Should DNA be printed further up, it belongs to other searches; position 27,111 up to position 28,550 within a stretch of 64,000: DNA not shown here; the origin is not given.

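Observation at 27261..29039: In-frame FtsA-ribulose-phosphate-3-epimerase fusion ORF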

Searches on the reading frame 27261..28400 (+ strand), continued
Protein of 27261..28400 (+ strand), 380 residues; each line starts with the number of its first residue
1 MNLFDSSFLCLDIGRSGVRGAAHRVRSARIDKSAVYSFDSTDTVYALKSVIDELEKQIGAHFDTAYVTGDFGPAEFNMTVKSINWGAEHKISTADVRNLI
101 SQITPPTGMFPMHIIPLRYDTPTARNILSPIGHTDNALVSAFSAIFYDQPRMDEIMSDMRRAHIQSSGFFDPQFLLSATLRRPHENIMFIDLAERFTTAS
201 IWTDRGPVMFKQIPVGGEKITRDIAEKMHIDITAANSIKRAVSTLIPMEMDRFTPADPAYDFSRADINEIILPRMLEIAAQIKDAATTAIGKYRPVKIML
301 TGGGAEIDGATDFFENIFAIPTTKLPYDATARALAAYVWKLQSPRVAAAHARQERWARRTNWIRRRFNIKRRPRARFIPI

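Call 63: search_protein_families(library=pfam, proteins=[P0133, P0134, P0289, P0141, P0150, P0160], max_evalue=0.01)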
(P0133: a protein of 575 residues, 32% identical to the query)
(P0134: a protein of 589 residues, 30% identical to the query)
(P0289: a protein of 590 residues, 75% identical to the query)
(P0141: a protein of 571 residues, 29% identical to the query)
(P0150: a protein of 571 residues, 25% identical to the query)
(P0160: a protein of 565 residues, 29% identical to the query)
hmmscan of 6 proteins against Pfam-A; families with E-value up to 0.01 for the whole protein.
P0133 (575 aa): 2 families
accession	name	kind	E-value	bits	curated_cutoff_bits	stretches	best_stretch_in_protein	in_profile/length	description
PF00834.25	Ribul_P_3_epim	-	1e-06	28.8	21.1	1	376-500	9-134/198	Ribulose-phosphate 3 epimerase family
PF06723.19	MreB_Mbl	-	0.0013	18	27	1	252-330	237-311/327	MreB/Mbl protein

P0134 (589 aa): 2 families
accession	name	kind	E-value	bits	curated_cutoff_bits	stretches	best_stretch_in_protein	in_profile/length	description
PF00834.25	Ribul_P_3_epim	-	3.7e-25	88.9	21.1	1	395-574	18-198/198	Ribulose-phosphate 3 epimerase family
PF02491.25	SHS2_FTSA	-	0.00023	21.9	25.4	1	89-137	20-66/79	SHS2 domain inserted in FTSA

P0289 (590 aa): 1 family
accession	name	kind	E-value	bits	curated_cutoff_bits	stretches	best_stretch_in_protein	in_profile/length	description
PF00834.25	Ribul_P_3_epim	-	4.5e-24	85.4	21.1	1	394-573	16-196/198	Ribulose-phosphate 3 epimerase family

P0141 (571 aa): 5 families
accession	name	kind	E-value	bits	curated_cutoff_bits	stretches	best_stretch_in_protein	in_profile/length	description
PF00834.25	Ribul_P_3_epim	-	7.5e-42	143.4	21.1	1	373-552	17-197/198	Ribulose-phosphate 3 epimerase family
PF14450.12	FtsA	-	2.1e-11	44.7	31.8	1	188-319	2-112/127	Cell division protein FtsA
PF11104.14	PilM_2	-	7.6e-08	32.1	27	1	188-329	184-317/340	Type IV pilus assembly protein PilM;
PF02491.25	SHS2_FTSA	-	1.1e-05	26.1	25.4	1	82-148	11-78/79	SHS2 domain inserted in FTSA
PF06723.19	MreB_Mbl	-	0.00011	21.6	27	0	186-320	147-307/327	MreB/Mbl protein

P0150 (571 aa): 2 families
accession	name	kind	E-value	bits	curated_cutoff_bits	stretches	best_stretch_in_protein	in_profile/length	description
PF00834.25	Ribul_P_3_epim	-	2.4e-32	112.4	21.1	1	378-551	21-194/198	Ribulose-phosphate 3 epimerase family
PF02491.25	SHS2_FTSA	-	6.6e-08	33.2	25.4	1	76-147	7-78/79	SHS2 domain inserted in FTSA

P0160 (565 aa): 3 families
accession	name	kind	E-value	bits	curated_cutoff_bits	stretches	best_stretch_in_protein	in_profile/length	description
PF00834.25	Ribul_P_3_epim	-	9.3e-34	117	21.1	1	356-547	4-196/198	Ribulose-phosphate 3 epimerase family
PF00107.32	ADH_zinc_N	-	0.0027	18.1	31.8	0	526-562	22-54/129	Zinc-binding dehydrogenase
PF02581.23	TMP-TENI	-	0.0031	17.4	27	1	400-543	45-175/180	Thiamine monophosphate synthase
